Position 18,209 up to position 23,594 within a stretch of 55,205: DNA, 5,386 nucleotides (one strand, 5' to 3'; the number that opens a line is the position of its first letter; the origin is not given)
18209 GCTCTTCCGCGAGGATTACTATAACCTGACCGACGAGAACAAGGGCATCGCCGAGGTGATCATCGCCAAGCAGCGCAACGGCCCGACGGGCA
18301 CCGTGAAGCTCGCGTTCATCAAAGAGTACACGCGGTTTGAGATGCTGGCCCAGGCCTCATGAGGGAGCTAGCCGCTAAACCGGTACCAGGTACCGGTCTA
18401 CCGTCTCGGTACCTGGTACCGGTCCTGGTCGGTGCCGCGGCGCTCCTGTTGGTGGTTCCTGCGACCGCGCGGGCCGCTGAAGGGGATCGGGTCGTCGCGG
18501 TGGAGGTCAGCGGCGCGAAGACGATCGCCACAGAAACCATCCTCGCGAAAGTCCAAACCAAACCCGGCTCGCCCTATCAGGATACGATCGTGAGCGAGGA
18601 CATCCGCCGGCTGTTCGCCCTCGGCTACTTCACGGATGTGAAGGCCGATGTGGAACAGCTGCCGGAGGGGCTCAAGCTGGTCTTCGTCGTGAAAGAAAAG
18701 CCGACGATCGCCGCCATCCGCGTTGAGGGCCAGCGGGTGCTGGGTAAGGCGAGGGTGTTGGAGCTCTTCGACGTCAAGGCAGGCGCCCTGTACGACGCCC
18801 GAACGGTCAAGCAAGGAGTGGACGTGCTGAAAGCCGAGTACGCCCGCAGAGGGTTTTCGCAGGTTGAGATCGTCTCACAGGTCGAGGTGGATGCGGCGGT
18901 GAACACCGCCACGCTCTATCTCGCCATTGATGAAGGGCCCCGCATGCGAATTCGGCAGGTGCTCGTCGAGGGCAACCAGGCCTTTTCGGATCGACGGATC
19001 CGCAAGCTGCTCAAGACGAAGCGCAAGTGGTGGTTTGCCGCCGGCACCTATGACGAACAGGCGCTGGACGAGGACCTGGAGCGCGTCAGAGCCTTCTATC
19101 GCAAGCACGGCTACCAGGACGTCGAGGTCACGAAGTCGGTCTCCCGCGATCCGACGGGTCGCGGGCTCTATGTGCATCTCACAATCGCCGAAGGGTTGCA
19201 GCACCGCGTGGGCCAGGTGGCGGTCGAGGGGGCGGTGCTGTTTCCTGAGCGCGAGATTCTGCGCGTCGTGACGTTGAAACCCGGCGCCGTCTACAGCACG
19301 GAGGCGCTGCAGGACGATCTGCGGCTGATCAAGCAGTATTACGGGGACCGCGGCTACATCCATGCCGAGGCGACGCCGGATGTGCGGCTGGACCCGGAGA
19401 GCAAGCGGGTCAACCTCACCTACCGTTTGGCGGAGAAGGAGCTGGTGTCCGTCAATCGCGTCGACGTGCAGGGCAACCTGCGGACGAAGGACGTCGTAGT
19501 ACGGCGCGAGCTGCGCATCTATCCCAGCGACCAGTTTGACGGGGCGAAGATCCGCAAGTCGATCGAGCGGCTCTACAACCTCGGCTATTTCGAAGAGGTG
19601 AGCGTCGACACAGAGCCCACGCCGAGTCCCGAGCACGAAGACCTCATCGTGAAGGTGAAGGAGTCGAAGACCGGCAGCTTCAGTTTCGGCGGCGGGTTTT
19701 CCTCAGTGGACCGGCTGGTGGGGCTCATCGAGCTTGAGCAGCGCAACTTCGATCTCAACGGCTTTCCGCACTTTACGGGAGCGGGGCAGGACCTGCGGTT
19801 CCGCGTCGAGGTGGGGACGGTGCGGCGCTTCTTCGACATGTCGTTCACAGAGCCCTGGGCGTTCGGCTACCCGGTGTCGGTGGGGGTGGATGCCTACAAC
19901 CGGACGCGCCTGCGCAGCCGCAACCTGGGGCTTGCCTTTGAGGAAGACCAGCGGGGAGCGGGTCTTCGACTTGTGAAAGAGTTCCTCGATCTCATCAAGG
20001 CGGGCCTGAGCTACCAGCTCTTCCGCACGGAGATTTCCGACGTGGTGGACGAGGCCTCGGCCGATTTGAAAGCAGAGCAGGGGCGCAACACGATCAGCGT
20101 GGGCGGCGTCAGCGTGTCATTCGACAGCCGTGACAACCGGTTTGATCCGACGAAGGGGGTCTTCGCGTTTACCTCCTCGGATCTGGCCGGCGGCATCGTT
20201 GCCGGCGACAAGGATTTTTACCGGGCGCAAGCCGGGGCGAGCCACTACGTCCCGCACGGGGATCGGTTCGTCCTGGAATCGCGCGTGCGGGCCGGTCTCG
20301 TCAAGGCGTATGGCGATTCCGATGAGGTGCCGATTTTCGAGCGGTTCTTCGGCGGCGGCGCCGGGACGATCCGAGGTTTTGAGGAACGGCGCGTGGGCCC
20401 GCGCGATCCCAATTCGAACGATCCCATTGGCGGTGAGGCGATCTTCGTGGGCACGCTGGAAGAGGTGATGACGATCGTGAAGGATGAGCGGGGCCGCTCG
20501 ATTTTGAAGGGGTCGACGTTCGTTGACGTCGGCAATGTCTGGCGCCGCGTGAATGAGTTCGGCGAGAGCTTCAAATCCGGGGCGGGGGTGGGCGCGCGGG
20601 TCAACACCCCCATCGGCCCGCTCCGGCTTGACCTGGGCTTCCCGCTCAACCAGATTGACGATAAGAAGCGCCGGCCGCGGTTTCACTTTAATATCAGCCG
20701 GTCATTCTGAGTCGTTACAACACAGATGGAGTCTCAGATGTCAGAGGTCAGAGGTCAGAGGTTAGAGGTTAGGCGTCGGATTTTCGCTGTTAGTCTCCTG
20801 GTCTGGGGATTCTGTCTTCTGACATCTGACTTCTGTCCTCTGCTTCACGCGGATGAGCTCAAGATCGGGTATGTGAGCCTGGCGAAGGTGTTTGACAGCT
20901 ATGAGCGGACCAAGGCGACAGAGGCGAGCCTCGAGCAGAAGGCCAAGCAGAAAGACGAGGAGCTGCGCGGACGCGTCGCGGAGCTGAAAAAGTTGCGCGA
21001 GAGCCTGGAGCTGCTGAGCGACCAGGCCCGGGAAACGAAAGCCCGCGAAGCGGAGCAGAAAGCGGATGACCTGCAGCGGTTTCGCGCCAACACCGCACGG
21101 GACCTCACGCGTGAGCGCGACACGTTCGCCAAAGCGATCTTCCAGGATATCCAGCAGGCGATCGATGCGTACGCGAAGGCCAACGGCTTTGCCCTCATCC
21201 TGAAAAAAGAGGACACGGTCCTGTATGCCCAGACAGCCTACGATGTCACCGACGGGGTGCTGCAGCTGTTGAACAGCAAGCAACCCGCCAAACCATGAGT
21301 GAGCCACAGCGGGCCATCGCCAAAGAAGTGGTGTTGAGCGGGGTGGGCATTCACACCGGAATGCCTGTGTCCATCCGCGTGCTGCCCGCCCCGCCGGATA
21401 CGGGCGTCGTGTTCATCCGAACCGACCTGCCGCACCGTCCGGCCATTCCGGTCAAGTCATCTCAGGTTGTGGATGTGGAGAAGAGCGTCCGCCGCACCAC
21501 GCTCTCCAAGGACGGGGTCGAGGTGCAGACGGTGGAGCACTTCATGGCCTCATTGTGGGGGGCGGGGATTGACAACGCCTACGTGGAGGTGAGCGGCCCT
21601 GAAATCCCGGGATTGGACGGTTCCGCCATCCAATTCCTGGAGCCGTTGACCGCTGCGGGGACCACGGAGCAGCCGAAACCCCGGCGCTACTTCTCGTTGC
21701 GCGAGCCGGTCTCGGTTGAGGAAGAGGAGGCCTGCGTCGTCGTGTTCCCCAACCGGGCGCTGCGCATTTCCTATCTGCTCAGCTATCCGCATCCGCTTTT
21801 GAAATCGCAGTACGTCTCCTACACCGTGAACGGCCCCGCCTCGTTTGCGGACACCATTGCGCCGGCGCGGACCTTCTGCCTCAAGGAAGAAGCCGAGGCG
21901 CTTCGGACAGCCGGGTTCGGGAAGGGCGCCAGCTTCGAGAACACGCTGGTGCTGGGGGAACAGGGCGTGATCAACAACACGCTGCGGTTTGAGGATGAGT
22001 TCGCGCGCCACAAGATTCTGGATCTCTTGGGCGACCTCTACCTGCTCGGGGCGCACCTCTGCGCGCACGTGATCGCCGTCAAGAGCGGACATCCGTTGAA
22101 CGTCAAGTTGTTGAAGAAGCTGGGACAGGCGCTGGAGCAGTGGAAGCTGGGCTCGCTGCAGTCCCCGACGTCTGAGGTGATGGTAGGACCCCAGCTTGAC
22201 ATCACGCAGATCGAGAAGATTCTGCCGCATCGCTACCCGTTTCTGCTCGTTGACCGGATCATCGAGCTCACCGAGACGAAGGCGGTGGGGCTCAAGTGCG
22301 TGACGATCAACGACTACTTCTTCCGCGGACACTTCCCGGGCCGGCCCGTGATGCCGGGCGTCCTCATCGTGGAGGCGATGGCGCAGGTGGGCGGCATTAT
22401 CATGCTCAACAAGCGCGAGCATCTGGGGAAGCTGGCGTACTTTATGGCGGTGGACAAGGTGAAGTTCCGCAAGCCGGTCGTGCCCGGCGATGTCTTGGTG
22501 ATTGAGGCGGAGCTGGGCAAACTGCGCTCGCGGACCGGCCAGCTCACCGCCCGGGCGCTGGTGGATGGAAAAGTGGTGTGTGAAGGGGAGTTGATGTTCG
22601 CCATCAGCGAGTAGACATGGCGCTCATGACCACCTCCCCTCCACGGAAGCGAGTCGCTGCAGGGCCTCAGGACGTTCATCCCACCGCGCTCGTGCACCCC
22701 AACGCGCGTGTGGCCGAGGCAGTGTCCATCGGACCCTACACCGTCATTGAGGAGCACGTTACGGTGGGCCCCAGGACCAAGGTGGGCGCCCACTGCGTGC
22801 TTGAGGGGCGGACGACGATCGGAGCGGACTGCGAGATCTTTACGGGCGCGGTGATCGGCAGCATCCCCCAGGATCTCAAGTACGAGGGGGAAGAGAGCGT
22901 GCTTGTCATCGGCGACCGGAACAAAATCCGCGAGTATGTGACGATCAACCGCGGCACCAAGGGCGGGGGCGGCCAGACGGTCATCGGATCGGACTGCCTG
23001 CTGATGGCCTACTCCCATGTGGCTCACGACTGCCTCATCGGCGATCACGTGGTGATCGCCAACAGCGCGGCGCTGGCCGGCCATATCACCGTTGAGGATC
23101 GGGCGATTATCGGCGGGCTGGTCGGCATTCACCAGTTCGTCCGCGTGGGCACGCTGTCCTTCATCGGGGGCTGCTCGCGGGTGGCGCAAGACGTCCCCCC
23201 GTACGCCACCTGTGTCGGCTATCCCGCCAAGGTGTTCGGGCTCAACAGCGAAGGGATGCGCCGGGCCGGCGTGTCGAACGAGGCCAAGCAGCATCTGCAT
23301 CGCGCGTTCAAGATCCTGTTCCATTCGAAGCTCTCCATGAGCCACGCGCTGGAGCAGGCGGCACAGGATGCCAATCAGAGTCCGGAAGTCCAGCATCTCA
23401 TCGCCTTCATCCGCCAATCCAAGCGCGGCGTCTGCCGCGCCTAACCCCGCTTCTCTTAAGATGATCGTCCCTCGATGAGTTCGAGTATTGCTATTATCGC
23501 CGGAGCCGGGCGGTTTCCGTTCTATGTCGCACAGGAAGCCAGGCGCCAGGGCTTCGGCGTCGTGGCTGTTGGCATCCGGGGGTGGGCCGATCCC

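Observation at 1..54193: Hairpins with tandem-heptamer arms at most gene boundaries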

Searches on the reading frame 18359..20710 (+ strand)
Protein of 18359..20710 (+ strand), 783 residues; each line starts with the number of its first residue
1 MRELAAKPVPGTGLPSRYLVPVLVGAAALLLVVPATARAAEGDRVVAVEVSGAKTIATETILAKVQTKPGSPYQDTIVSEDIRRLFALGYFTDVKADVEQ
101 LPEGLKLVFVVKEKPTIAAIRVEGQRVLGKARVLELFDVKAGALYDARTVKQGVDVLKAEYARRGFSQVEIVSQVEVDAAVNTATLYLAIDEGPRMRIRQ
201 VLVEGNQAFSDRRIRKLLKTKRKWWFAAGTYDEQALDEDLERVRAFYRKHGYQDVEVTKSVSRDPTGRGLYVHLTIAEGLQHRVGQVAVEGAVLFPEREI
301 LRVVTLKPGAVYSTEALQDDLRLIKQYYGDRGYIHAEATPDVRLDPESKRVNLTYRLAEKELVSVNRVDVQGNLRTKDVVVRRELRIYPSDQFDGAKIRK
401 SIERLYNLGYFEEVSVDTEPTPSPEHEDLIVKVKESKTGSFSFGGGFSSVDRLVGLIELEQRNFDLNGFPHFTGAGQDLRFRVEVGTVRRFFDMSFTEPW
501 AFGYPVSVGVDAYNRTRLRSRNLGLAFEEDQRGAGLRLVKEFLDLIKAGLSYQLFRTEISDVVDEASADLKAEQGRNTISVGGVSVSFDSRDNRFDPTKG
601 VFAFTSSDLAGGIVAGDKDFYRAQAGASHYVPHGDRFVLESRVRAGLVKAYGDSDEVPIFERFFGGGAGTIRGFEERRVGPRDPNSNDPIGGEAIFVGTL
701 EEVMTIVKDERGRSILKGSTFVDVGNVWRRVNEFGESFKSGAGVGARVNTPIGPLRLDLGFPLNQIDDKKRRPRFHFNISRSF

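Call 64: find_homologous_proteins(query=window:18359-20710:+, max_evalue=1e-50)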
Query window:18359-20710:+ (783 aa): 1315 proteins with E <= 1e-50 among 8000 candidates; the best 120 are listed.
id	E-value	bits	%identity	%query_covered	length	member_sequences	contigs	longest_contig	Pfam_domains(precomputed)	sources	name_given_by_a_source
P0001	0.0e+0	1734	100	100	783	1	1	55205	PF08479.17,PF08478.16,PF07244.21,PF01103.30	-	-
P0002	0.0e+0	1508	88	97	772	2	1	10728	PF08479.17,PF08478.16,PF25282.1,PF07244.21,PF01103.30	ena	-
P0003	0.0e+0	1322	77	95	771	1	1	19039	PF08479.17,PF08478.16,PF25282.1,PF07244.21,PF01103.30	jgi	jgi:outer membrane protein insertion porin family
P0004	0.0e+0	1312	77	95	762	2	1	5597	PF08479.17,PF08478.16,PF25282.1,PF07244.21,PF01103.30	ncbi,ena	-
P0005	0.0e+0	1294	74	98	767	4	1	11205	PF08479.17,PF25282.1,PF07244.21,PF01103.30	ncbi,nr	ncbi:MAG: outer membrane protein assembly factor BamA [Candidatus Omnitrophica bacterium]|nr:outer m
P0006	0.0e+0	1289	75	95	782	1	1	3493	PF08479.17,PF07244.21,PF01103.30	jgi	jgi:outer membrane protein insertion porin family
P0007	0.0e+0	1284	74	98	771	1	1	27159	PF08479.17,PF08478.16,PF25282.1,PF07244.21,PF01103.30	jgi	jgi:outer membrane protein insertion porin family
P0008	0.0e+0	1283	75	95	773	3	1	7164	PF08479.17,PF25282.1,PF07244.21,PF01103.30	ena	-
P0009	0.0e+0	1283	75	97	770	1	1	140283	PF08479.17,PF25282.1,PF07244.21,PF01103.30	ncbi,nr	ncbi:MAG: outer membrane protein assembly factor BamA [Candidatus Omnitrophica bacterium]|nr:outer m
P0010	0.0e+0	1281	74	95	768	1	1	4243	PF08479.17,PF08478.16,PF07244.21,PF01103.30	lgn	-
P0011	0.0e+0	1281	74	97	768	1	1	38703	PF08479.17,PF08478.16,PF25282.1,PF07244.21,PF01103.30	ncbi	-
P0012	0.0e+0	1279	74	96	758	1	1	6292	PF08479.17,PF08478.16,PF25282.1,PF07244.21,PF01103.30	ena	-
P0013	0.0e+0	1278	75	97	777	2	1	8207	PF08479.17,PF25282.1,PF07244.21,PF01103.30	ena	-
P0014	0.0e+0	1272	74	95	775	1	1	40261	PF08479.17,PF08478.16,PF25282.1,PF07244.21,PF01103.30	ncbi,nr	ncbi:MAG: outer membrane protein assembly factor BamA [Candidatus Omnitrophica bacterium]|nr:outer m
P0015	0.0e+0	1272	74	97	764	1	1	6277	PF08479.17,PF08478.16,PF25282.1,PF07244.21,PF01103.30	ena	-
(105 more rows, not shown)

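Call 66: find_encoding_contigs(protein=P0002, flank=10000, max_places=2)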
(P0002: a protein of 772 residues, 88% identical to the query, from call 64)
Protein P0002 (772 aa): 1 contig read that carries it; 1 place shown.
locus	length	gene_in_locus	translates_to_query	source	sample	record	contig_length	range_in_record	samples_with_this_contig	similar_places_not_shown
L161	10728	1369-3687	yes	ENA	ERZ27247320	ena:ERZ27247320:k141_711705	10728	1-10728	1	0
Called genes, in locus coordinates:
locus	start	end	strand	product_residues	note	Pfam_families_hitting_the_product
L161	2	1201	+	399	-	?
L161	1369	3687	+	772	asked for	PF07244:POTRA, PF08478:POTRA_1 (faint), PF08479:POTRA_2 (faint), PF25282:POTRA1_3_Toc75 (faint), PF07244:POTRA, PF01103:Omp85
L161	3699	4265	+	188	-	PF03938:OmpH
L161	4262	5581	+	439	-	PF03331:LpxC, PF07977:FabA, PF22817:ApeP-like (weak), PF22818:ApeI-like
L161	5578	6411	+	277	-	PF25087:GMPPB_C (faint), PF00132:Hexapep (weak), PF25084:LbH_EIF2B (faint), PF00132:Hexapep, PF13720:Acetyltransf_11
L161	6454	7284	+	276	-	PF17930:LpxI_N, PF06230:LpxI_C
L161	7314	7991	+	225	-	PF01694:Rhomboid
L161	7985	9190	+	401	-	PF05958:tRNA_U5-meth_tr, PF13847:Methyltransf_31 (weak), PF09445:Methyltransf_15, PF13649:Methyltransf_25 (weak)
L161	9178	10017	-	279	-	PF00459:Inositol_P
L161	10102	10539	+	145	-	PF00672:HAMP (weak)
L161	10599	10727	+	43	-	?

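Call 67: find_encoding_contigs(protein=P0003, flank=10000, max_places=2)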
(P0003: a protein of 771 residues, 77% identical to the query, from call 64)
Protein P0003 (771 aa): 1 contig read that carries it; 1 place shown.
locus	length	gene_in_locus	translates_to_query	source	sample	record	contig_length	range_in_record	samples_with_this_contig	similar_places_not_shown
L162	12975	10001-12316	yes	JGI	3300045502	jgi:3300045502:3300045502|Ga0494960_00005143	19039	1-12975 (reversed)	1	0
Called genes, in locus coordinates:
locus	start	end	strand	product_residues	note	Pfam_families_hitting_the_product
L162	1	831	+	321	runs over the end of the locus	PF02779:Transket_pyr, PF02780:Transketolase_C, PF22613:Transketolase_C_1 (weak)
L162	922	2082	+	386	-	PF00288:GHMP_kinases_N, PF08544:GHMP_kinases_C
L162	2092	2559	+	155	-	PF04026:SpoVG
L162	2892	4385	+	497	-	PF00483:NTP_transferase, PF12804:NTP_transf_3, PF25084:LbH_EIF2B (faint), PF14602:Hexapep_2 (faint), PF25087:GMPPB_C (weak), PF00132:Hexapep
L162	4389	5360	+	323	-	PF13793:Pribosyltran_N, PF00156:Pribosyltran, PF14572:Pribosyl_synth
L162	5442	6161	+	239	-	PF01386:Ribosomal_L25p, PF14693:Ribosomal_TL5_C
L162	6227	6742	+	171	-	PF01195:Pept_tRNA_hydro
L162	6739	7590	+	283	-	-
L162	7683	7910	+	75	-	PF01084:Ribosomal_S18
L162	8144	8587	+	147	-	PF01281:Ribosomal_L9_N, PF03948:Ribosomal_L9_C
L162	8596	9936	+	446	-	PF00772:DnaB, PF03796:DnaB_C, PF13481:AAA_25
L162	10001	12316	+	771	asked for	PF07244:POTRA, PF08478:POTRA_1 (faint), PF25282:POTRA1_3_Toc75 (faint), PF07244:POTRA, PF08479:POTRA_2 (weak), PF07244:POTRA, PF01103:Omp85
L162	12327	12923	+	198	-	PF03938:OmpH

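Call 68: find_encoding_contigs(protein=P0007, flank=10000, max_places=2)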
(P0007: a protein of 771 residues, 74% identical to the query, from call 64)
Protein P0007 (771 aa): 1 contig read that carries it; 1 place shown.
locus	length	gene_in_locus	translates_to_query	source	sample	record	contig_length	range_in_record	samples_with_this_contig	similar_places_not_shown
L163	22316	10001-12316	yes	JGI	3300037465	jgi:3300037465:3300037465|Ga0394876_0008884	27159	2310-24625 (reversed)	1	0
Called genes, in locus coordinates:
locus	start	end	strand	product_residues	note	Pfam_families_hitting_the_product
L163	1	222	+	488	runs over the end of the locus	-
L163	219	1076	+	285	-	PF00456:Transketolase_N, PF13292:DXP_synthase_N, PF00676:E1_dh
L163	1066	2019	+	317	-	PF02779:Transket_pyr, PF22613:Transketolase_C_1 (weak), PF02780:Transketolase_C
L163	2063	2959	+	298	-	PF00288:GHMP_kinases_N, PF08544:GHMP_kinases_C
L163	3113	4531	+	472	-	PF00483:NTP_transferase, PF01128:IspD, PF12804:NTP_transf_3, PF25084:LbH_EIF2B (weak), PF25087:GMPPB_C (weak), PF00132:Hexapep, PF14602:Hexapep_2 (weak)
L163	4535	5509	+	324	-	PF13793:Pribosyltran_N, PF00156:Pribosyltran, PF14572:Pribosyl_synth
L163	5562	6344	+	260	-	PF01386:Ribosomal_L25p, PF14693:Ribosomal_TL5_C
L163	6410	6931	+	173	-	PF01195:Pept_tRNA_hydro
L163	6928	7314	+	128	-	PF01250:Ribosomal_S6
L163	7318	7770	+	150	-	PF00436:SSB, PF22657:SSB_1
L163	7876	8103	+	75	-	PF01084:Ribosomal_S18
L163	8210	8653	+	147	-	PF01281:Ribosomal_L9_N, PF03948:Ribosomal_L9_C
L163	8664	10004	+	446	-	PF00772:DnaB, PF03796:DnaB_C, PF13481:AAA_25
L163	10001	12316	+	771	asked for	PF07244:POTRA, PF08478:POTRA_1 (faint), PF25282:POTRA1_3_Toc75 (faint), PF07244:POTRA, PF08479:POTRA_2 (faint), PF07244:POTRA, PF01103:Omp85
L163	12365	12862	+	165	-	PF03938:OmpH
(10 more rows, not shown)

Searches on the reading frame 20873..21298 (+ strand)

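Call 47: search_protein_families(library=pfam, proteins=[window:20873-21298:+], max_evalue=0.00001)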
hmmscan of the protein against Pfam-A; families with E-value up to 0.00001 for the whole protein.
window:20873-21298:+ (141 aa): 1 family
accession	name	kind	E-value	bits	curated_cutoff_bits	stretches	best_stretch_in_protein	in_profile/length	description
PF03938.19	OmpH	-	4.2e-24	85.8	32.4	1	3-133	7-141/141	Outer membrane protein (OmpH-like)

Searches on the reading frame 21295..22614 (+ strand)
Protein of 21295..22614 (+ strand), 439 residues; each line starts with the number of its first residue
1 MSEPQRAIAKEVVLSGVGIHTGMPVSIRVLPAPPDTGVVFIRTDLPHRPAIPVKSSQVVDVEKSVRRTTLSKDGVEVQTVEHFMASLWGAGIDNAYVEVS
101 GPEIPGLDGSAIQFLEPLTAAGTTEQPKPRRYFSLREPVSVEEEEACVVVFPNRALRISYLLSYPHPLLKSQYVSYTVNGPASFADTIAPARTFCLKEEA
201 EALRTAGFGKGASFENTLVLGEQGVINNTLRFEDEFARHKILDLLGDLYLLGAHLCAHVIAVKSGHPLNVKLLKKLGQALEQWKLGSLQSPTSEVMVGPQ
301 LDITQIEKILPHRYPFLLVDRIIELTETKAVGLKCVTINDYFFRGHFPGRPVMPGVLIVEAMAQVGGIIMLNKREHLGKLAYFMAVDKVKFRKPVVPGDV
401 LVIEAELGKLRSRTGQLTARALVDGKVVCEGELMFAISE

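Call 84: search_protein_families(library=pfam, proteins=[window:21295-22614:+], max_evalue=0.0001)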
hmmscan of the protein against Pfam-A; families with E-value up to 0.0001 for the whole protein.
window:21295-22614:+ (439 aa): 2 families
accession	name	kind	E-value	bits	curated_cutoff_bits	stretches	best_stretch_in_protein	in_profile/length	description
PF03331.19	LpxC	-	1.1e-92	310.7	27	1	5-276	1-266/268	UDP-3-O-acyl N-acetylglycosamine deacetylase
PF07977.19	FabA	-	1.3e-33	116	23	1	310-431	1-137/138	FabA-like domain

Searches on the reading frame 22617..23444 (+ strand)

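Call 84: search_protein_families(library=pfam, proteins=[window:22617-23444:+], max_evalue=0.0001)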
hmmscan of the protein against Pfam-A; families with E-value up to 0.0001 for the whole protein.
window:22617-23444:+ (275 aa): 3 families
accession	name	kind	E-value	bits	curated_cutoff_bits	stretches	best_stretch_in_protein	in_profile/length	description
PF13720.11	Acetyltransf_11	-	4.9e-28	97.8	24.5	1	192-273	1-82/82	Udp N-acetylglucosamine O-acyltransferase; Domain 2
PF00132.30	Hexapep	-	9.2e-27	92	27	1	121-153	2-34/36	Bacterial transferase hexapeptide (six repeats)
PF25084.1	LbH_EIF2B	-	7.7e-08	32.7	54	0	33-81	7-54/105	EIF2B subunit epsilon LbH domain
